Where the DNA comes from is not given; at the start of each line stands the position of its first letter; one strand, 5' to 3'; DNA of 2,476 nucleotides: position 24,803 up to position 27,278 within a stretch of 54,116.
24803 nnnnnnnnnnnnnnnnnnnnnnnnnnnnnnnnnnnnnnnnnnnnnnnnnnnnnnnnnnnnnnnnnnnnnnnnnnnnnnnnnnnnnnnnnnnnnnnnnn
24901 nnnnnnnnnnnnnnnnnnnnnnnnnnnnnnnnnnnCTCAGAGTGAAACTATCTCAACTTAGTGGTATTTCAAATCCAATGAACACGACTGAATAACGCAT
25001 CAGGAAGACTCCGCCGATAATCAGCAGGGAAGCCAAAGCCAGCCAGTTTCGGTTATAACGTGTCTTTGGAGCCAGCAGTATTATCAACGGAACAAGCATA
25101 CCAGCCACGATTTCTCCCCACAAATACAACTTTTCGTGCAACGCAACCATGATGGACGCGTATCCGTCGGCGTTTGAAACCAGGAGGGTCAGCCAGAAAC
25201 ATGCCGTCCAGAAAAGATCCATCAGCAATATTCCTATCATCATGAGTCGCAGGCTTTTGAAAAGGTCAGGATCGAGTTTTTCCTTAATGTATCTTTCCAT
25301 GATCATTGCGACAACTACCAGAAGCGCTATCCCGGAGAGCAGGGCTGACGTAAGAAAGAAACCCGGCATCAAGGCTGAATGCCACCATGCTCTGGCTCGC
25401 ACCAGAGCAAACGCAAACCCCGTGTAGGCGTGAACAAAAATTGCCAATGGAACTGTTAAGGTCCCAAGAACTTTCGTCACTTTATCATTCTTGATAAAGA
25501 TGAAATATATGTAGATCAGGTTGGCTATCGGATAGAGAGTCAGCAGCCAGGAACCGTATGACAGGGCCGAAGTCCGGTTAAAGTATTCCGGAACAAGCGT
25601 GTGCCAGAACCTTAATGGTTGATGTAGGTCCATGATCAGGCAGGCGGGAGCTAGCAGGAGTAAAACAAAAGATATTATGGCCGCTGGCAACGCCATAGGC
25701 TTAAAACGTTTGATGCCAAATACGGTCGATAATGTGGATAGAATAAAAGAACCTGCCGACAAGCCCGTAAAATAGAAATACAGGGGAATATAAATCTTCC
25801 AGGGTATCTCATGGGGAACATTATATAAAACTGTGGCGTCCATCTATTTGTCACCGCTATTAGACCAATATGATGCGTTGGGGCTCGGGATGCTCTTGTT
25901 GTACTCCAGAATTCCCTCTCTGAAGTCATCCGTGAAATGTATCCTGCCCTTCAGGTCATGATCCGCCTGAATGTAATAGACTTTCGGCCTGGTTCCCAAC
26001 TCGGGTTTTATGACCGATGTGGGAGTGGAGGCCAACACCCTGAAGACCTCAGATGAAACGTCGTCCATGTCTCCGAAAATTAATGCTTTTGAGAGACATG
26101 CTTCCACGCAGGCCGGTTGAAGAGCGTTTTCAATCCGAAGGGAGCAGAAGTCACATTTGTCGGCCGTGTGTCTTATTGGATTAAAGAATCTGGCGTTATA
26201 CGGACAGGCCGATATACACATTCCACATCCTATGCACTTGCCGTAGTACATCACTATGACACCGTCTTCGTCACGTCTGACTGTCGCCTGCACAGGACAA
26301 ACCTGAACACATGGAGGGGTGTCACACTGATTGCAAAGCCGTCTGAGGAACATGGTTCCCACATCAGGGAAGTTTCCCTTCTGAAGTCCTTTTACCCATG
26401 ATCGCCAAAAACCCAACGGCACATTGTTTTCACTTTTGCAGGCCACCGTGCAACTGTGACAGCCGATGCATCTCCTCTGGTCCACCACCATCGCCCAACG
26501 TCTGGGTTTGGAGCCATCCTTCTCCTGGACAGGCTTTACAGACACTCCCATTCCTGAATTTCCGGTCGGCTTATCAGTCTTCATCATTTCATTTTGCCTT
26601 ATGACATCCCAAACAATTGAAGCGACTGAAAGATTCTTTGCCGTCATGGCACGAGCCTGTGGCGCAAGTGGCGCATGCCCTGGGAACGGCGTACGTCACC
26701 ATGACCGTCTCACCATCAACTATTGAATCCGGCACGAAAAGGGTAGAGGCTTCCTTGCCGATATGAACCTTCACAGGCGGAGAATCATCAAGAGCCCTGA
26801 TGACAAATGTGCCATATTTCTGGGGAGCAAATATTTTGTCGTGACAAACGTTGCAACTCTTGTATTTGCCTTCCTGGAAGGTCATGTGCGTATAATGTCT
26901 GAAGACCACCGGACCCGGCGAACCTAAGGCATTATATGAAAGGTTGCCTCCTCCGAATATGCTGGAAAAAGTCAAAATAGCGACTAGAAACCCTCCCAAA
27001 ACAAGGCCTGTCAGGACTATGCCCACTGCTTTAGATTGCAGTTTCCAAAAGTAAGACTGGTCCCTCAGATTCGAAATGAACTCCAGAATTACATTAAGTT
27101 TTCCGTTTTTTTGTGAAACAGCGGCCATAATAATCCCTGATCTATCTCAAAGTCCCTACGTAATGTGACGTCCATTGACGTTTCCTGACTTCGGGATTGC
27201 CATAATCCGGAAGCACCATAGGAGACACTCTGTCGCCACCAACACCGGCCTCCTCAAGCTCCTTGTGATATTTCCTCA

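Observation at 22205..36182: A 14-kb, 15-gene run encoding a composite transmembrane redox system that I cannot match to any characterised complex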

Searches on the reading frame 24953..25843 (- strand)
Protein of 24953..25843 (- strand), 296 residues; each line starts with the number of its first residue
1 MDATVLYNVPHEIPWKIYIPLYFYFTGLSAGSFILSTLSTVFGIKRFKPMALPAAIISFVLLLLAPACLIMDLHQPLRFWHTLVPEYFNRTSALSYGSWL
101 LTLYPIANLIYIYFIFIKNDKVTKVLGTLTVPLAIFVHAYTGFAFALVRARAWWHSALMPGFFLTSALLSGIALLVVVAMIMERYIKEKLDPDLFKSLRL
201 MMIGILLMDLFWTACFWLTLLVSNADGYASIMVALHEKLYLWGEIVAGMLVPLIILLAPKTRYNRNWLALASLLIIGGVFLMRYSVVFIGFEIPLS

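Call 5: search_protein_families(library=pfam, proteins=[window:24953-25843:-], max_evalue=0.01)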
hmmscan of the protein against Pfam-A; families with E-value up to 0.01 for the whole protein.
window:24953-25843:- (296 aa): 2 families
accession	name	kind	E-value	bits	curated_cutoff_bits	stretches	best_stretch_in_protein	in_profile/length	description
PF03916.19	NrfD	-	2e-41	143.1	25.8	1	11-291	7-309/313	Polysulphide reductase, NrfD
PF14589.11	NrfD_2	-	1.2e-17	65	27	1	15-290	5-272/281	Polysulfide reductase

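Call 7: search_protein_families(library=ncbifam, proteins=[window:24953-25843:-], max_evalue=0.01)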
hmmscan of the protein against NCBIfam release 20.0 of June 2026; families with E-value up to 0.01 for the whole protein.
window:24953-25843:- (296 aa): 6 families
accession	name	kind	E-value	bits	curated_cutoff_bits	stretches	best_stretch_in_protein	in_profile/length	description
NF045798.1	DsrP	equivalog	5e-19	68.9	350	1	9-279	43-301/346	sulfate reduction electron transfer complex DsrMKJOP subunit DsrP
TIGR03148.1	cyt_nit_nrfD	equivalog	1e-18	67.7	347.6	2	119-290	137-311/316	cytochrome c nitrite reductase subunit NrfD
NF011568.0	PRK14992.1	equivalog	1.1e-13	51.4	314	1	9-287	13-285/341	tetrathionate reductase subunit TtrC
NF041784.1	mnquin_red_QrcD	equivalog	8.6e-12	45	570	2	162-293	222-359/408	menaquinone reductase integral membrane subunit QrcD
NF008133.1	PRK10881.1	equivalog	2.4e-11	43.7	450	1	11-292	46-336/377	Ni/Fe-hydrogenase cytochrome b subunit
NF045714.1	sulf_resp_HmcC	equivalog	1.6e-10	40.9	550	1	7-294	31-330/376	sulfate respiration complex protein HmcC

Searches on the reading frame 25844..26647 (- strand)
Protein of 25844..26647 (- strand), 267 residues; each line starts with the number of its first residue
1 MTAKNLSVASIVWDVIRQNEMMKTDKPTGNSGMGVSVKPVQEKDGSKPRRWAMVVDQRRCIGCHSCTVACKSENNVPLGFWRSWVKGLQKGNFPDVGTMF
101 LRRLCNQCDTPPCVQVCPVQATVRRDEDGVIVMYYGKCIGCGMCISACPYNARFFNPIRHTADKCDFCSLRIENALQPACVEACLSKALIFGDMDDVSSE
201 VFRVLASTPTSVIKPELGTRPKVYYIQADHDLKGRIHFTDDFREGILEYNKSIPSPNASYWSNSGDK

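Call 5: search_protein_families(library=pfam, proteins=[window:25844-26647:-], max_evalue=0.01)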
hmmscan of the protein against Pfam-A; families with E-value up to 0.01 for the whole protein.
window:25844-26647:- (267 aa): 13 families
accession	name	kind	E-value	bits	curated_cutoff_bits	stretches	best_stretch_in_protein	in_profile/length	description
PF13247.11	Fer4_11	-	9.8e-24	83.9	26.2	1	98-193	3-99/100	4Fe-4S dicluster domain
PF13237.11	Fer4_10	-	4.8e-12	46.1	25.5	1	103-149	7-53/53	4Fe-4S dicluster domain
PF12838.12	Fer4_7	-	7.5e-12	46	27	3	105-152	2-52/52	4Fe-4S dicluster domain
PF13187.11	Fer4_9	-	8.7e-11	42.1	27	1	105-152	2-51/52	4Fe-4S dicluster domain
PF12797.12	Fer4_2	-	1.7e-09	37.5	24.5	2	51-71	1-21/22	4Fe-4S binding domain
PF00037.32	Fer4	-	5.2e-09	36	21.1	2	134-152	4-22/24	4Fe-4S binding domain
PF12837.12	Fer4_6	-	2.9e-08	33.7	25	1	135-152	6-23/24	4Fe-4S binding domain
PF25160.1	LdpA_Fe-S-bd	-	8.3e-07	29.1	27.6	1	108-151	5-41/49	LdpA Fe-S cluster-binding domain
PF14697.11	Fer4_21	-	1.2e-05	25.8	35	2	104-150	7-53/59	4Fe-4S dicluster domain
PF12798.12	Fer4_3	-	2.5e-05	25.2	27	1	138-152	1-15/15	4Fe-4S binding domain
PF12800.12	Fer4_4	-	6e-05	23.5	24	1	136-151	2-17/17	4Fe-4S binding domain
PF13534.11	Fer4_17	-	0.00044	21.2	22.2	0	137-184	1-46/61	4Fe-4S dicluster domain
PF13484.11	Fer4_16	-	0.0024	19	30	0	136-151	51-66/66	4Fe-4S double cluster binding domain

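Call 7: search_protein_families(library=ncbifam, proteins=[window:25844-26647:-], max_evalue=0.01)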
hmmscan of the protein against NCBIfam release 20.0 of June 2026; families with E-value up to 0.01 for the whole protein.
window:25844-26647:- (267 aa): 70 families (the best 25 are shown)
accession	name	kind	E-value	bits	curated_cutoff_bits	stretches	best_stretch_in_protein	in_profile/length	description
NF011569.0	PRK14993.1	equivalog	9.7e-64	215.1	416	1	37-230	31-226/244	tetrathionate reductase subunit TtrB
TIGR03149.1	cyt_nit_nrfC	equivalog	6.1e-60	202.4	377.6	1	36-229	25-219/225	cytochrome c nitrite reductase Fe-S protein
NF045797.1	DsrO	equivalog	1.3e-54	185.1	200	1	38-226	31-234/235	sulfate reduction electron transfer complex DsrMKJOP subunit DsrO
NF041715.1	arsenate_red_ArrB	equivalog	6.8e-47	160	450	2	50-156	2-107/233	arsenate respiratory reductase iron-sulfur subunit ArrB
TIGR03478.1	DMSO_red_II_bet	subfamily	3.8e-41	141.1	480.7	2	83-227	109-254/321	DMSO reductase family type II enzyme, iron-sulfur subunit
TIGR02951.1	DMSO_dmsB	equivalog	5.5e-37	127.3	214.1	1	53-198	4-157/161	DMSO/selenate family reductase complex B subunit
NF041782.1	mnquin_red_QrcC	equivalog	2.6e-35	122.2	400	2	51-156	1-119/239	menaquinone reductase iron-sulfur cluster-binding subunit QrcC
NF042979.1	EthbenzDh_ebdB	equivalog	9.3e-33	113.5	740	2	83-227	131-276/354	ethylbenzene dehydrogenase subunit beta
NF008134.0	PRK10882.1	equivalog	3.8e-27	95.2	263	2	97-211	105-225/329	hydrogenase 2 operon protein HybA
NF038355.1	FDH3_beta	equivalog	9.9e-27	94.1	240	1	53-169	5-122/180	formate dehydrogenase FDH3 subunit beta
NF045715.1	sulf_resp_HmcB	equivalog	2.4e-24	86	420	2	97-210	99-214/307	sulfate respiration complex iron-sulfur protein HmcB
TIGR01660.1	narH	equivalog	5.3e-24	84.5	524.05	2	90-194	168-272/492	nitrate reductase subunit beta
TIGR01582.1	FDH-beta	equivalog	5e-23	81.6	334.7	1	102-199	90-187/283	formate dehydrogenase subunit beta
NF007382.0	PRK09898.1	equivalog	2e-17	63.4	213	2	53-196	61-205/208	ferredoxin-like protein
NF009451.0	PRK12809.1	equivalog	5e-17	61.4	1154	1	54-214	6-157/639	formate-dependent uric acid utilization protein YgfT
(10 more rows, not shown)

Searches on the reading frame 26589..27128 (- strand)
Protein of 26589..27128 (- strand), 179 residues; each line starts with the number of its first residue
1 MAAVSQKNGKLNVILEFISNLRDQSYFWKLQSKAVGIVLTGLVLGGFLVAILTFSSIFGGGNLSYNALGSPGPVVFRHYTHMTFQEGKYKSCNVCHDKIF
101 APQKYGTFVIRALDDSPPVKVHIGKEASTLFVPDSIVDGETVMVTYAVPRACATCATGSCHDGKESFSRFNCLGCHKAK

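Call 5: search_protein_families(library=pfam, proteins=[window:26589-27128:-], max_evalue=0.01)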
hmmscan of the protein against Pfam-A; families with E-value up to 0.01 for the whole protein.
window:26589-27128:- (179 aa): 1 family
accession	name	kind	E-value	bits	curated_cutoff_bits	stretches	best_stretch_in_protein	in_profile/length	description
PF14522.11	Cytochrome_C7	-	0.00026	21.2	24.8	1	74-177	1-67/67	Cytochrome c7 and related cytochrome c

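Call 7: search_protein_families(library=ncbifam, proteins=[window:26589-27128:-], max_evalue=0.01)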
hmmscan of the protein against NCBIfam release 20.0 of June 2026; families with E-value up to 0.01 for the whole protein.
window:26589-27128:- (179 aa): 1 family
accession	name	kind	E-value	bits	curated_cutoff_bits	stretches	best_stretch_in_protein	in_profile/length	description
TIGR04257.1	nanowire_3heme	domain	1.4e-08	34.7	40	1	70-104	9-38/75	c(7)-type cytochrome triheme domain-containing protein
